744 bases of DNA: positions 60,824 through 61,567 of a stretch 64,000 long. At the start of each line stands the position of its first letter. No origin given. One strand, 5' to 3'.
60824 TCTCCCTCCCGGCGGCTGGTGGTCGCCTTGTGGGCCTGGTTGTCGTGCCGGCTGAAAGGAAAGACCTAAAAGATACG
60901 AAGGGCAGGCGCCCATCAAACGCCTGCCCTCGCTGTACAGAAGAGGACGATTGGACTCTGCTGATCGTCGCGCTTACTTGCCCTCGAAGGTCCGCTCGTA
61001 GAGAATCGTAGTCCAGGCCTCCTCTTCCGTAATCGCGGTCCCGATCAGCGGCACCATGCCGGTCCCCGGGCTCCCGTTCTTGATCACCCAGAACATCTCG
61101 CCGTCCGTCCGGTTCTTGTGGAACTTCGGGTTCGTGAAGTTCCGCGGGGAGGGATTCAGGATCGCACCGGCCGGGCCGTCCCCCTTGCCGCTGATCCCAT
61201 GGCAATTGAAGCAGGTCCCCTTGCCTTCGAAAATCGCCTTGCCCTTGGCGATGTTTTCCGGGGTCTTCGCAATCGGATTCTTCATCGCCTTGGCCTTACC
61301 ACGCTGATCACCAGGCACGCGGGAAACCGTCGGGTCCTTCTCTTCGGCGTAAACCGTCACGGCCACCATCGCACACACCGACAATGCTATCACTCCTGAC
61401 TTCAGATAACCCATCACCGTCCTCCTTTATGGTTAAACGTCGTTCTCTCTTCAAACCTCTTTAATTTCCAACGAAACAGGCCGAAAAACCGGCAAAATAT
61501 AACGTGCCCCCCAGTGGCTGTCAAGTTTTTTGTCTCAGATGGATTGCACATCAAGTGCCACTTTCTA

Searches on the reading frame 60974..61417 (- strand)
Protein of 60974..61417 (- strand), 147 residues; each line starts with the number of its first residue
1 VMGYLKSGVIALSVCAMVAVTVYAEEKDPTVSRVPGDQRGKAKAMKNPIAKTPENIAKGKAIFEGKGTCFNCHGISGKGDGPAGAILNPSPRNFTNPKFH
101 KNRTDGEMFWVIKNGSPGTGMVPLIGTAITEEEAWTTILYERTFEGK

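Call 15: search_protein_families(library=ncbifam, proteins=[window:60974-61417:-], max_evalue=1e-10)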
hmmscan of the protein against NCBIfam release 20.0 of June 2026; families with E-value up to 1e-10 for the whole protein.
window:60974-61417:- (147 aa): 1 family
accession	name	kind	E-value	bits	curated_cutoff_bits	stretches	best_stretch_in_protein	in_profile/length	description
NF033864.1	cytochrome579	equivalog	8.8e-43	146.1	280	1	9-144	2-139/179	cytochrome 579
